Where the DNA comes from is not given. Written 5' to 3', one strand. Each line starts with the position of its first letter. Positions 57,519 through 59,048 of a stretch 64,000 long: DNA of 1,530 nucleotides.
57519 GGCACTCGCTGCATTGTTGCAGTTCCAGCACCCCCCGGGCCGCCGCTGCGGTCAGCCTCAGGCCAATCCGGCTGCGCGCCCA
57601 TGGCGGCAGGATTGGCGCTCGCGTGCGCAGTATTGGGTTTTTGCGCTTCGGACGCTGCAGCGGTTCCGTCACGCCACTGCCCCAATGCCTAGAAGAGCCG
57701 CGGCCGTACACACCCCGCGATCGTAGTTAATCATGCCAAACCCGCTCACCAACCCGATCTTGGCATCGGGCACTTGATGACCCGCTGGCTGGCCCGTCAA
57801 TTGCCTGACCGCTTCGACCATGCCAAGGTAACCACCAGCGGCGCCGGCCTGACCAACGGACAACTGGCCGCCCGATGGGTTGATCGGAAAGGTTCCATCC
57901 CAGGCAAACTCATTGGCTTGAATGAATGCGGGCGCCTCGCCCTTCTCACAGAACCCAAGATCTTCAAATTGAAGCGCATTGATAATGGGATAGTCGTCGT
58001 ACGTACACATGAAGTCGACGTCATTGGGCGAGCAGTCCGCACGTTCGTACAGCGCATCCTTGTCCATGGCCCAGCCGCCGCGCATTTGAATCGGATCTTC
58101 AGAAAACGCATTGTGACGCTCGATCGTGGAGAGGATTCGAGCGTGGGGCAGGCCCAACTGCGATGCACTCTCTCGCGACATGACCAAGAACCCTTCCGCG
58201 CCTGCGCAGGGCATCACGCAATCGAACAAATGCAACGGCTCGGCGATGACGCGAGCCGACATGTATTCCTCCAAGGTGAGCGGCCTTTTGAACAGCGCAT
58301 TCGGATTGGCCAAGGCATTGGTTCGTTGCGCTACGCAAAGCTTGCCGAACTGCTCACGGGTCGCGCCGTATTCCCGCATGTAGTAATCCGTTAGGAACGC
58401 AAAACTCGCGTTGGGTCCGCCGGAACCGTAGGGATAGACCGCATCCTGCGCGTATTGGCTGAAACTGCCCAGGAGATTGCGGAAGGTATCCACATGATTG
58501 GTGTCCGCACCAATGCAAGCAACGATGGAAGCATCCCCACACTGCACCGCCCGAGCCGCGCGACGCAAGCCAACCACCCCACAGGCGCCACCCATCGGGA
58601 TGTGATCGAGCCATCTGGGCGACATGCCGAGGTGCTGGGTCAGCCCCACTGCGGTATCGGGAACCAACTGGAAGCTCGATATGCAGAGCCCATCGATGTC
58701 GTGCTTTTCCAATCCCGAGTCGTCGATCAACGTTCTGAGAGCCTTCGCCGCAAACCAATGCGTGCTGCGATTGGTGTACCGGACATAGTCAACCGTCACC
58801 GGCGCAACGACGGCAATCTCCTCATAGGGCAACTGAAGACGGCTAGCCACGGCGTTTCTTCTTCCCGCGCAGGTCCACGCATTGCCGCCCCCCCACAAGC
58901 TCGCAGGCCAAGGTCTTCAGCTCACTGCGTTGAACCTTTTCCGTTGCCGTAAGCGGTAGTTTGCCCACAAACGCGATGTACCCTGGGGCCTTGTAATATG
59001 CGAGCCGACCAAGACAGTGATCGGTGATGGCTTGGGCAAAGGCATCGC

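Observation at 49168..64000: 14-gene translationally coupled operon combining IorAB, an Ipf-like aryl-alkanoyl-CoA dioxygenase/side-chain-removal module, an isatin-hydrolase-family gene and an anthraniloyl/salicylyl-CoA monooxygenase-reductase module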

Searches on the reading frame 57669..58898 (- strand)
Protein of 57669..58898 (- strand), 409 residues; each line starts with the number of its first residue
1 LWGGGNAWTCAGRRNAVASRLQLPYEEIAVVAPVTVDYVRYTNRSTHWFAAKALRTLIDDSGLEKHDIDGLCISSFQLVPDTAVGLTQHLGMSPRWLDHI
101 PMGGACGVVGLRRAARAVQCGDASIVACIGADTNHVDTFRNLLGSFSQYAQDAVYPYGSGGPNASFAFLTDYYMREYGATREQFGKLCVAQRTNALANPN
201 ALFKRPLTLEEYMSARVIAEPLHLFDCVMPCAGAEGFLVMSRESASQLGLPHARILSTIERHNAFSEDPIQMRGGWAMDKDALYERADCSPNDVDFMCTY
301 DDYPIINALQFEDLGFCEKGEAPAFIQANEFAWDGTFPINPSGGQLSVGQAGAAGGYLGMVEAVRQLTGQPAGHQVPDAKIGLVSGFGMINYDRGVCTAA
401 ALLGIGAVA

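Call 5: search_protein_families(library=pfam, proteins=[window:57669-58898:-])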
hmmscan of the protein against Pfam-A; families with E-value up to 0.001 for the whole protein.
window:57669-58898:- (409 aa): 1 family
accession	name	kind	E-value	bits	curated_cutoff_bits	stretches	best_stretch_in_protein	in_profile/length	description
PF22691.2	Thiolase_C_1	-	1.6e-32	112.7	28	1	279-391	23-134/144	Thiolase C-terminal domain-like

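Call 7: search_protein_families(library=ncbifam, proteins=[window:57669-58898:-], max_evalue=0.00001)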
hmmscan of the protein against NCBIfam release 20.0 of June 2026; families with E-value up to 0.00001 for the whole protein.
window:57669-58898:- (409 aa): 16 families
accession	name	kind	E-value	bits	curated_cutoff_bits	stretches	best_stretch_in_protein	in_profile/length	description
NF005892.0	PRK07855.1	subfamily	1.6e-59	201.7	469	1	29-385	9-375/390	lipid-transfer protein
NF004811.0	PRK06158.1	subfamily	1.3e-58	198.9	421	1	28-388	10-367/384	acetyl-CoA acetyltransferase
NF004720.0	PRK06064.1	subfamily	1e-48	166.1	420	1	34-384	10-370/389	thiolase domain-containing protein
NF006010.0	PRK08142.1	subfamily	9.4e-47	159.6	462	1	43-390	22-373/388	thiolase domain-containing protein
NF053570.1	AcCoTHIOL_METTL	equivalog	5.9e-38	130.7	600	1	28-388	4-370/385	acetyl-CoA acetyltransferase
NF004715.0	PRK06059.1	equivalog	2e-35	122.5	424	2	281-392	280-391/399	lipid-transfer protein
NF006102.0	PRK08256.1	subfamily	2.2e-33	115.9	436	1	48-388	26-380/394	lipid-transfer protein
NF053628.1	BnzsclthlBbsBGT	equivalog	3.6e-32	111.6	750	1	87-401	66-384/389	benzoylsuccinyl-CoA thiolase subunit BbsB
NF004810.0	PRK06157.1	equivalog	8.1e-32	110.8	403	1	27-392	8-386/400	acetyl-CoA acetyltransferase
NF009228.0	PRK12578.1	subfamily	3.4e-31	108.2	485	1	39-377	16-362/387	thiolase domain-containing protein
NF005704.0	PRK07516.1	subfamily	1.2e-29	103.5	412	1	30-388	6-374/389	thiolase domain-containing protein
NF004982.0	PRK06365.1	equivalog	8.5e-29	100.8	695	2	47-248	38-243/430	thiolase domain-containing protein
NF006180.0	PRK08313.1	subfamily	5.9e-27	94.5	514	1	40-388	19-371/389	thiolase domain-containing protein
NF004721.0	PRK06065.1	equivalog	5.5e-21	74.9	455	1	27-377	11-368/393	thiolase domain-containing protein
NF004722.0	PRK06066.1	equivalog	2.6e-19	69.4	516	1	107-387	88-370/385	thiolase domain-containing protein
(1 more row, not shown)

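Call 42: search_solved_structures(query=window:57669-58850:-, max_evalue=0.00001)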
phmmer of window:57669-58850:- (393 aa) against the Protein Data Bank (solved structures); distinct sequences matched with E-value up to 0.00001: 19.
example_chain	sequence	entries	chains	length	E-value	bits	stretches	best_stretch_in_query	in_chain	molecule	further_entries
9myr_A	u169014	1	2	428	3.7e-46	160.9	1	40-380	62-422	Nonspecific lipid-transfer protein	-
4u4e_A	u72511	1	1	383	1e-42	149.6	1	35-379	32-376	Thiolase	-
6ok1_A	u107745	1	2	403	4.9e-42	147.4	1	19-362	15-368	Lipid-transfer protein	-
7yvy_A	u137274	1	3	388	9.2e-40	139.9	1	29-373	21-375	Acetyl-CoA acetyltransferase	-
7pxp_C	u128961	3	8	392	2.8e-31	112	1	70-386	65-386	Benzoylsuccinyl-CoA thiolase subunit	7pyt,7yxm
6esq_A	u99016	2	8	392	5.3e-23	84.7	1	42-352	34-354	acetoacetyl-CoA thiolase | Acetyl-CoA acetyltransferase thiolase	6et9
4yzo_A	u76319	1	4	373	9.9e-22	80.5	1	155-373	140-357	Putative acyl-CoA acyltransferase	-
6hsj_A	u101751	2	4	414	3.5e-20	75.4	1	73-373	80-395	SCP2-thiolase (type-1)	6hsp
6hrv_A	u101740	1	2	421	3.7e-20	75.4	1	73-373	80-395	SCP2-thiolase (type-1)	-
9skm_I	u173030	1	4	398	4.6e-13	52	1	266-372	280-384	2,4-diacetylphloroglucinol biosynthesis protein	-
5ab4_A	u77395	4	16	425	4.9e-13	51.9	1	27-225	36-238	SCP2-THIOLASE LIKE PROTEIN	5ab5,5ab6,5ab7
9skh_I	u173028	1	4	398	8.4e-13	51.1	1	266-372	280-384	2,4-diacetylphloroglucinol biosynthesis protein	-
5m3k_C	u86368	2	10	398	1.2e-12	50.6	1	265-372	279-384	2,4-diacetylphloroglucinol biosynthesis protein PhlC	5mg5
9vbo_E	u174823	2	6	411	7.7e-12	48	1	217-372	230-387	3-oxoacyl-[acyl-carrier-protein (ACP)] synthase III domain protein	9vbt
3zbg_A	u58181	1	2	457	1.4e-11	47.1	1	86-362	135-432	3-KETOACYL-COA THIOLASE-LIKE PROTEIN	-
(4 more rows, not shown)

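Call 45: search_solved_structures(query=window:57669-58850:-, max_evalue=1e-30, show_alignments=5)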
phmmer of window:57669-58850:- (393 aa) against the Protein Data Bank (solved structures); distinct sequences matched with E-value up to 1e-30: 5.
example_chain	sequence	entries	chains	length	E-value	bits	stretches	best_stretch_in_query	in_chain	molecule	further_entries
9myr_A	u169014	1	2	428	3.7e-46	160.9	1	40-380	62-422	Nonspecific lipid-transfer protein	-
4u4e_A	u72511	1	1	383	1e-42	149.6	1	35-379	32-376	Thiolase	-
6ok1_A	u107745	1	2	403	4.9e-42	147.4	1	19-362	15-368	Lipid-transfer protein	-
7yvy_A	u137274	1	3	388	9.2e-40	139.9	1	29-373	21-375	Acetyl-CoA acetyltransferase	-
7pxp_C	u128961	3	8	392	2.8e-31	112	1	70-386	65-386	Benzoylsuccinyl-CoA thiolase subunit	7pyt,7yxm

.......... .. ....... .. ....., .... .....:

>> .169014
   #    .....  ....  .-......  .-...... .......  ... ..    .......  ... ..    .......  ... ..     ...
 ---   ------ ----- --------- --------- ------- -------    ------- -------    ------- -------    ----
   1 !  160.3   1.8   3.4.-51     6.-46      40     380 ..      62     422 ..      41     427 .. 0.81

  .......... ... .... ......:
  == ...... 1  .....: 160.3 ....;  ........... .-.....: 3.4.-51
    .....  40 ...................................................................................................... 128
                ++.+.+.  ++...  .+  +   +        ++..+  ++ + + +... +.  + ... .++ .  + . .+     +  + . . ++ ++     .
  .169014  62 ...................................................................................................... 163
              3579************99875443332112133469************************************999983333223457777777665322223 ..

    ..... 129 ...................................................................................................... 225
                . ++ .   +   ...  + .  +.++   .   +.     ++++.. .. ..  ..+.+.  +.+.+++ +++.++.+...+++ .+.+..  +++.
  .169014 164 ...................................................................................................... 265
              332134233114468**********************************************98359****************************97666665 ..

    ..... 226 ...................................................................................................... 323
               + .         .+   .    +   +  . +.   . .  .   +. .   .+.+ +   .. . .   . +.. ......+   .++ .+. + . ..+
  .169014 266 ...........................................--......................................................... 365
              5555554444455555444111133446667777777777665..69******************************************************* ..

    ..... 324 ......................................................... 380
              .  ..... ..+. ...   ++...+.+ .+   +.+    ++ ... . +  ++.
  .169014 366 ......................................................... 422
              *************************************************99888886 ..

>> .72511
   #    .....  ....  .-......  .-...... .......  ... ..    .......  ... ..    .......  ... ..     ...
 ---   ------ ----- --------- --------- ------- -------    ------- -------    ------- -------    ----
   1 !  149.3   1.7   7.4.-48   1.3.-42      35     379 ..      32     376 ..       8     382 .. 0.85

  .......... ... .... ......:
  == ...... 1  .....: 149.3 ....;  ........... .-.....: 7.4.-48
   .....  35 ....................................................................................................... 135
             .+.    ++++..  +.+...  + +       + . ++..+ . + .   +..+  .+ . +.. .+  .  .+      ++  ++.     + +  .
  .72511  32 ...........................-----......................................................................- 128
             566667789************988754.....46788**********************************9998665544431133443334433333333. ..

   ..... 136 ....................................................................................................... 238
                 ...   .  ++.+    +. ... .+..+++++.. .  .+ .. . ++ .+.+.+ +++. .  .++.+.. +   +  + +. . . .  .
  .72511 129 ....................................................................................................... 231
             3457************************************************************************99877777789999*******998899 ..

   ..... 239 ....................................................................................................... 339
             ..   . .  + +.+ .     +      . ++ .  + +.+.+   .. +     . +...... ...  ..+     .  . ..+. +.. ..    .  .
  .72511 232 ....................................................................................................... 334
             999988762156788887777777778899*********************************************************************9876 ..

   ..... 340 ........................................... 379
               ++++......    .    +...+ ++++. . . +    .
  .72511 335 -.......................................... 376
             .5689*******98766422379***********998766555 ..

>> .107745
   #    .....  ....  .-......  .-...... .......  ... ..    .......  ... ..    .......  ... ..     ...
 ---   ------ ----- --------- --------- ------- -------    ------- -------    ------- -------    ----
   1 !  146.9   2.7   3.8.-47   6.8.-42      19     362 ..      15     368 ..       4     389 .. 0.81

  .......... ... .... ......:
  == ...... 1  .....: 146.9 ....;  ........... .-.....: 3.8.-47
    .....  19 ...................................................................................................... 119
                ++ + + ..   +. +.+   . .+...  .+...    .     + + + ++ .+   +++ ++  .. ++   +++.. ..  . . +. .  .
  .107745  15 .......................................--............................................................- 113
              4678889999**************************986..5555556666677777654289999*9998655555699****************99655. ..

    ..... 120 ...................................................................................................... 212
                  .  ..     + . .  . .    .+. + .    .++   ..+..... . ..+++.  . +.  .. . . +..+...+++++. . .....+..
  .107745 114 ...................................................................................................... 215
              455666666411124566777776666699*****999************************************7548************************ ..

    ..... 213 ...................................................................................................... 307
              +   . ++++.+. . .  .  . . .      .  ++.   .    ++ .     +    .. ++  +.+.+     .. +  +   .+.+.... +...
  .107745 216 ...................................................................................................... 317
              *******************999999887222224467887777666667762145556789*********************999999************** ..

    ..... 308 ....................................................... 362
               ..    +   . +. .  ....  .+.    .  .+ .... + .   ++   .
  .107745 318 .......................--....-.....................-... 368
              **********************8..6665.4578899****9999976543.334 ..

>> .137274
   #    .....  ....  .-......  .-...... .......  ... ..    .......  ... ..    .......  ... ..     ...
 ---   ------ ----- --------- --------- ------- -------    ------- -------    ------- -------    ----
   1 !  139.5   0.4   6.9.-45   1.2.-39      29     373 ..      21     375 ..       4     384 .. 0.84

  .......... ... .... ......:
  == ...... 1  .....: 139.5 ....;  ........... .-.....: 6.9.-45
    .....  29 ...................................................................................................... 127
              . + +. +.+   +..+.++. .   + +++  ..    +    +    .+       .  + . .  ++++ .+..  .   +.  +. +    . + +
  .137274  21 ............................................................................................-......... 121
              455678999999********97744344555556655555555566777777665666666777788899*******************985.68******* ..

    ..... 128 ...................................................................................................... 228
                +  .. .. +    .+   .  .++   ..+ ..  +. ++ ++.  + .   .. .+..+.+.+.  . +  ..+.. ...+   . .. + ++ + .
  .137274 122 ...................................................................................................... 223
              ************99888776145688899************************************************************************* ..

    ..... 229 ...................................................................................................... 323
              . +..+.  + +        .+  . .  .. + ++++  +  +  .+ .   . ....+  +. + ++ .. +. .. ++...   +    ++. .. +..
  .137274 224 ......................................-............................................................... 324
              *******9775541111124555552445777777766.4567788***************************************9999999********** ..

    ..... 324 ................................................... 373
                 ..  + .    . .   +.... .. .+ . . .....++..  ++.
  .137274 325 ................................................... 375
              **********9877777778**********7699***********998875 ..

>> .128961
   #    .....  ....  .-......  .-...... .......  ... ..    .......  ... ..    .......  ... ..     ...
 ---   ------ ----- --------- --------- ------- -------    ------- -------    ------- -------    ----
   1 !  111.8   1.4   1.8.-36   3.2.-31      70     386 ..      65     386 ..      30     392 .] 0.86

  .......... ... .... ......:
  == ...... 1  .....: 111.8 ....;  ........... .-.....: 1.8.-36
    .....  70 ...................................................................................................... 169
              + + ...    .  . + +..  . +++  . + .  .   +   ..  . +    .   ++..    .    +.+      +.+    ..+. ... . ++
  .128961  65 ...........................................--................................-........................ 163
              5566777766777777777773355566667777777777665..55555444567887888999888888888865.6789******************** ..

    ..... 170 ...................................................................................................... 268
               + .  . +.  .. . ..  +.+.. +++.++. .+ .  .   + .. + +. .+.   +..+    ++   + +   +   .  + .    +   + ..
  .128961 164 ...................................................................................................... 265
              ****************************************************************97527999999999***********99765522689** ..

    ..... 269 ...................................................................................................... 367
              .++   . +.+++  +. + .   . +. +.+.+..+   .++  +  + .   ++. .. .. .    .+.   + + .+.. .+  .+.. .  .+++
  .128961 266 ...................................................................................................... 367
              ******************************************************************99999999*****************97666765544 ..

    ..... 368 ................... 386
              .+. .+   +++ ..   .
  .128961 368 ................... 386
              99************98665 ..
